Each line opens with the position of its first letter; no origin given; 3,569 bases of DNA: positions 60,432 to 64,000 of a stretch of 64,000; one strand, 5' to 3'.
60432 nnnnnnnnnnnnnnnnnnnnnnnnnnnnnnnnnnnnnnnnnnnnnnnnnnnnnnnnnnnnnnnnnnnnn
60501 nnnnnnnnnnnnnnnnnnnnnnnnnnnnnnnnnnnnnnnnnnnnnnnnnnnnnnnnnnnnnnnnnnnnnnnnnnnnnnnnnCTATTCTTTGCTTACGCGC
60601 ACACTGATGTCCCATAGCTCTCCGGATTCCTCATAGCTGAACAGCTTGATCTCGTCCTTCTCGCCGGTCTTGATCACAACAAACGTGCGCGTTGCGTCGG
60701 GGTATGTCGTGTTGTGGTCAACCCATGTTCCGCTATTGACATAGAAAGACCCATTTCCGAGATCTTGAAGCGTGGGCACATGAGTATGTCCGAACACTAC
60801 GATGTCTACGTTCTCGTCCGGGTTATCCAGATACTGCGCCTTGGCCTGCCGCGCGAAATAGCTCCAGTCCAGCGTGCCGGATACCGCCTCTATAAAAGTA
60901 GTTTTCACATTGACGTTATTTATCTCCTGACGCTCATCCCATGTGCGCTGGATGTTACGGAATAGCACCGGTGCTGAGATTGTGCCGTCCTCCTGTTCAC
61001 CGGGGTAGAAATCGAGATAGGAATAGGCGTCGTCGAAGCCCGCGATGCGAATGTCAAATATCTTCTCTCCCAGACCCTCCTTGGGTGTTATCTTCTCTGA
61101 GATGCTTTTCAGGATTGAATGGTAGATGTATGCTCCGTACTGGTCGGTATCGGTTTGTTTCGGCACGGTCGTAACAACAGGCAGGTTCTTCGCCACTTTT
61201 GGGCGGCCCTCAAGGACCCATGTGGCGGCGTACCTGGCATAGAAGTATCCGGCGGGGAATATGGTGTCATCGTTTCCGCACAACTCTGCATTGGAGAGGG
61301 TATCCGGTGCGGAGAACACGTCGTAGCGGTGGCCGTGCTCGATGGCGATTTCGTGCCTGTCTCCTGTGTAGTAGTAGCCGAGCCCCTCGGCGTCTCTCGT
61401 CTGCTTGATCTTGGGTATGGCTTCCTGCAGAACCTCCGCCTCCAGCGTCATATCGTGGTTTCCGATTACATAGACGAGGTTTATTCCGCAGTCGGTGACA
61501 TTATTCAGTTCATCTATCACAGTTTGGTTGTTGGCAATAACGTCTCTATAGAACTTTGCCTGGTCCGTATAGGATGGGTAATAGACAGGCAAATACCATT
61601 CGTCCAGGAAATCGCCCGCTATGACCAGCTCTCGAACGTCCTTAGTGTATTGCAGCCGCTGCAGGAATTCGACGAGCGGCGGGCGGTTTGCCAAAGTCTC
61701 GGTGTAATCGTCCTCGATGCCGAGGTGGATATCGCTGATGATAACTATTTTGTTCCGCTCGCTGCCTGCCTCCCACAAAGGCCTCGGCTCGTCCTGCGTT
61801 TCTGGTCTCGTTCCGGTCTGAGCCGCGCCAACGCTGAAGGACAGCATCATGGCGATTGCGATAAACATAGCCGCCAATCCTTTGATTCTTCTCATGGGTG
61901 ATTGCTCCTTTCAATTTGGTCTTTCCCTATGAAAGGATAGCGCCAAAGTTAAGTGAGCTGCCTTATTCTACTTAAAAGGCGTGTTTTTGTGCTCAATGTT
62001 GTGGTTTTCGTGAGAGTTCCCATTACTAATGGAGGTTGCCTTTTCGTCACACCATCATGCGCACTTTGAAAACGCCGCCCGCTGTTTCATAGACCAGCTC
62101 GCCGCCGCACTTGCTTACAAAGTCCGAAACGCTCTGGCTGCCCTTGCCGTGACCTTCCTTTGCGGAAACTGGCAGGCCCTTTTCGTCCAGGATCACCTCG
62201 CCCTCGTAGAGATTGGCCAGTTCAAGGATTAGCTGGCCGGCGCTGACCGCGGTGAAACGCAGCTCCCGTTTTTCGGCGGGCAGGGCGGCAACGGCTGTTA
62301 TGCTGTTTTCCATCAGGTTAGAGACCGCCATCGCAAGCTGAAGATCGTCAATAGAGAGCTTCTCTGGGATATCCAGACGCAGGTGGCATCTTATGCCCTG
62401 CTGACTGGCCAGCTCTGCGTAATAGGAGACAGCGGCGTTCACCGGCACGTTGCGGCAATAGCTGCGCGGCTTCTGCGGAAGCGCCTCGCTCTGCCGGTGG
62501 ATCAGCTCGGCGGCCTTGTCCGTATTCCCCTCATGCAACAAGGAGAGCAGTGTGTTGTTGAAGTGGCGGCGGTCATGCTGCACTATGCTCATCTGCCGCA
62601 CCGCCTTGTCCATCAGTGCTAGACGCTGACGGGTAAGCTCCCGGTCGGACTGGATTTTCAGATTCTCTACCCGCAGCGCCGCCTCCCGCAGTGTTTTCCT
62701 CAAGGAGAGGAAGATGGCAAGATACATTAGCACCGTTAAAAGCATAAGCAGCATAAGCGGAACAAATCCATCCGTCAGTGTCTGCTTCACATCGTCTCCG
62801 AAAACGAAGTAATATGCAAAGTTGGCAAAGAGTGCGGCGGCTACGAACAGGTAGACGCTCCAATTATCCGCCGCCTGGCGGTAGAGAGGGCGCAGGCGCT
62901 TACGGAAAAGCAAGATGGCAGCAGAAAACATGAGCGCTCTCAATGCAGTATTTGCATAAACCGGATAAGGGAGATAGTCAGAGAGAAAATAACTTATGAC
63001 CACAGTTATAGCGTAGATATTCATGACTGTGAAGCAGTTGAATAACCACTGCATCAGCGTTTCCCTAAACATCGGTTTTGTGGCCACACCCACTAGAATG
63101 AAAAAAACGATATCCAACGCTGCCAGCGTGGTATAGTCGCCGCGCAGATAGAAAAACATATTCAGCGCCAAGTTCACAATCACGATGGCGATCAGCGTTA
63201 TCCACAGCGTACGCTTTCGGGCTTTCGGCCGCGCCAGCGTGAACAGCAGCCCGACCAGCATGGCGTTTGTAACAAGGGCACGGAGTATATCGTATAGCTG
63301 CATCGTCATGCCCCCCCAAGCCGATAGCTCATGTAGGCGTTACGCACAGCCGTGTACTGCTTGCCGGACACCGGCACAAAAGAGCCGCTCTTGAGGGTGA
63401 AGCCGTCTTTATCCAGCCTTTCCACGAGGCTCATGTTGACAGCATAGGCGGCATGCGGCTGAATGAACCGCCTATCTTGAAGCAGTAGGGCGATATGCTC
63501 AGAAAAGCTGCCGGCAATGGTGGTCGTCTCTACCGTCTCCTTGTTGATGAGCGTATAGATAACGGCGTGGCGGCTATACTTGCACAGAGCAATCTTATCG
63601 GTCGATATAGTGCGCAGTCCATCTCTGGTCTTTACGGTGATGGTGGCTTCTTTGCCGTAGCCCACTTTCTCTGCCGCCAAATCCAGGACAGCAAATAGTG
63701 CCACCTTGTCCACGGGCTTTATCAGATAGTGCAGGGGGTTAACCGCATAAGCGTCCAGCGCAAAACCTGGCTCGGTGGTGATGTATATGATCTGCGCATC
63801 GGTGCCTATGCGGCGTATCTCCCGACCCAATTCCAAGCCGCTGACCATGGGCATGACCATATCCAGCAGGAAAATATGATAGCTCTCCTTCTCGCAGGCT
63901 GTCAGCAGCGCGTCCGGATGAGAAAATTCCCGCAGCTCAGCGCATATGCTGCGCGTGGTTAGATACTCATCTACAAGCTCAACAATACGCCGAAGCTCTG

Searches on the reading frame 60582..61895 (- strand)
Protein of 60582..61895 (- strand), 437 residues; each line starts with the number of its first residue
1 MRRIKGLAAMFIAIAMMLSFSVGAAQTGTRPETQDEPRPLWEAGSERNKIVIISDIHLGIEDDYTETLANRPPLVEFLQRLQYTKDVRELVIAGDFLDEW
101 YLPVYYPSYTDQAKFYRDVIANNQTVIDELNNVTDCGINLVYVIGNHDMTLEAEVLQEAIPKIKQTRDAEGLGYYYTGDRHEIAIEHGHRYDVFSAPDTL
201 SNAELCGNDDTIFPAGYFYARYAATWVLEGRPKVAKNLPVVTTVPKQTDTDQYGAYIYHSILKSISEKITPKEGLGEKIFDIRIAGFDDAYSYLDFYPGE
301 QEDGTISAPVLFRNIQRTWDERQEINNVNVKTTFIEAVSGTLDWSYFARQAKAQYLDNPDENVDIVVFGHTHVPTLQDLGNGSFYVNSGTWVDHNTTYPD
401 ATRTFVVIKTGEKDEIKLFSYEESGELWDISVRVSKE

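Call 10: search_protein_families(library=pfam, proteins=[window:60582-61895:-], max_evalue=0.1)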
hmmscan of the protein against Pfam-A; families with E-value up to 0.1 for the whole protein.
window:60582-61895:- (437 aa): 2 families
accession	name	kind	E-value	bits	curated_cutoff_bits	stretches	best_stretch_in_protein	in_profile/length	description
PF00149.33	Metallophos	-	2.3e-11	44.9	21.5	1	49-189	2-116/191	Calcineurin-like phosphoesterase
PF12850.12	Metallophos_2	-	1.1e-09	38.9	27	2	352-410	97-151/154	Calcineurin-like phosphoesterase superfamily domain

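Call 18: find_encoding_contigs(protein=window:60582-61895:-, flank=10000, max_places=6)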
Protein window:60582-61895:- (437 aa): no gene with exactly this product is on record in the collection.

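Call 43: search_protein_families(library=ncbifam, proteins=[window:60582-61895:-], max_evalue=0.01)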
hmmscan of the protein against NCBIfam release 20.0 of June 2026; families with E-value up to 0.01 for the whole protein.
window:60582-61895:- (437 aa): 9 families
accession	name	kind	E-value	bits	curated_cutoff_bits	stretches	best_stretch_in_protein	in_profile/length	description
NF003118.0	PRK04036.1-3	equivalog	7.1e-09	35.1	445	1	43-154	221-325/481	DNA-directed DNA polymerase II small subunit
NF003120.0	PRK04036.1-5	equivalog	3.9e-06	25.6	671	1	47-161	285-397/547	DNA-directed DNA polymerase II small subunit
NF003743.0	PRK05340.1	equivalog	4.4e-06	26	134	1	49-159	3-93/242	UDP-2,3-diacylglucosamine diphosphatase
TIGR00040.1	yfcE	subfamily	9.1e-06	25.8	56.25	1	361-391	105-134/158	YfcE family phosphodiesterase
NF006988.0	PRK09453.1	equivalog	4.4e-05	23.4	117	1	358-390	114-145/183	phosphodiesterase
TIGR03729.1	acc_ester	subfamily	0.00017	21.1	148.25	0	123-159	49-85/239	putative phosphoesterase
NF053861.1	DS8_antiphage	equivalog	0.00031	18.6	790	0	53-163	2-101/994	anti-phage protein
NF053862.1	DS9_1_antiphage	equivalog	0.0012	17.8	420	0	44-168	190-308/486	anti-phage phosphoesterase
TIGR01854.1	lipid_A_lpxH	equivalog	0.004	16.5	190.35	0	52-159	3-90/231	UDP-2,3-diacylglucosamine diphosphatase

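Call 67: find_homologous_proteins(query=window:60582-61895:-, max_evalue=1e-20)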
Query window:60582-61895:- (437 aa): 1886 proteins with E <= 1e-20 among 5875 candidates; the best 120 are listed.
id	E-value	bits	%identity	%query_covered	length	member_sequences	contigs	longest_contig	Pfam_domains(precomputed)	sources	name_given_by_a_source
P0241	2.6e-295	997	99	100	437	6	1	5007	PF12850.13,PF00149.34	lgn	-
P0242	2.2e-239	813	79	100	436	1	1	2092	PF12850.13,PF00149.34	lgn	-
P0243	3.8e-235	799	78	100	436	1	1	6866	PF12850.13,PF00149.34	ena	-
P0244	1.7e-227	774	76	100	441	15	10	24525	PF12850.13,PF00149.34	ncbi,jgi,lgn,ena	ncbi:MAG: metallophosphoesterase [Lachnospiraceae bacterium]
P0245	1.0e-225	768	75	100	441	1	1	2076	PF12850.13,PF00149.34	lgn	-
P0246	3.1e-224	763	75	100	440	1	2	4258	PF12850.13,PF00149.34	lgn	-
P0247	2.4e-223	760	73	100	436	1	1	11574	PF12850.13,PF00149.34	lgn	-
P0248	5.0e-223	759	77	98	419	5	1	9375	PF12850.13,PF00149.34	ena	-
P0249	7.0e-223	758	75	99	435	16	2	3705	PF12850.13,PF00149.34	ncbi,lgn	ncbi:MAG: metallophosphoesterase [Ruthenibacterium sp.]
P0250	7.0e-223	758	75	100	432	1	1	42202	PF12850.13,PF00149.34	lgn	-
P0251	2.2e-221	754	75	100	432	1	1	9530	PF12850.13,PF00149.34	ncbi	-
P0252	1.8e-220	751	73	100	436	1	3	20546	PF12850.13,PF00149.34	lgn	-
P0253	3.7e-220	749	78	95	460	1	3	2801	PF12850.13,PF00149.34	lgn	-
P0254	1.7e-219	747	78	95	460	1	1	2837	PF12850.13,PF00149.34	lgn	-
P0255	2.1e-219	747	78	95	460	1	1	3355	PF12850.13,PF00149.34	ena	-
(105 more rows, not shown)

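Call 80: search_protein_families(library=padloc, proteins=[window:60582-61895:-], max_evalue=0.001)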
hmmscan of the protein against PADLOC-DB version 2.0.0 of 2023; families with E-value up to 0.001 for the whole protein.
window:60582-61895:- (437 aa): 0 families

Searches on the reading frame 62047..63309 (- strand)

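Call 10: search_protein_families(library=pfam, proteins=[window:62047-63309:-], max_evalue=0.1)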
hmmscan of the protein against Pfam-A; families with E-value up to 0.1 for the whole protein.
window:62047-63309:- (420 aa): 1 family
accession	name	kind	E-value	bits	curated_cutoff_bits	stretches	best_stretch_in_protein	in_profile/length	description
PF14501.12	HATPase_c_5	-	2.2e-08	34.4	22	1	322-419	3-100/102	GHKL domain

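Call 43: search_protein_families(library=ncbifam, proteins=[window:62047-63309:-], max_evalue=0.01)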
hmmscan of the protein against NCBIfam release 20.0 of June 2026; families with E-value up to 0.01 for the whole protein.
window:62047-63309:- (420 aa): 0 families

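Call 80: search_protein_families(library=padloc, proteins=[window:62047-63309:-], max_evalue=0.001)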
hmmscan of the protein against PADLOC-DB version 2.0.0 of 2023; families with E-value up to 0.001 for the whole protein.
window:62047-63309:- (420 aa): 0 families

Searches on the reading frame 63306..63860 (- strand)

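Call 43: search_protein_families(library=ncbifam, proteins=[window:63306-63860:-], max_evalue=0.01)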
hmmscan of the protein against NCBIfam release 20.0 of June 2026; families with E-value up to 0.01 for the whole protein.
window:63306-63860:- (184 aa): 3 families
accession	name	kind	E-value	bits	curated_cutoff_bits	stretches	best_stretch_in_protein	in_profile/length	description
NF008677.0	PRK11697.1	equivalog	1.2e-09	37.9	246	1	3-174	57-233/238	two-component system response regulator BtsR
NF010684.1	PRK14084.1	equivalog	6.5e-07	29.3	375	1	7-60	60-113/254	response regulator transcription factor LytR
NF046022.1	RespRegCpdRBruc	equivalog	0.003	17.5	180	1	1-50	53-104/120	cell cycle two-component system response regulator CpdR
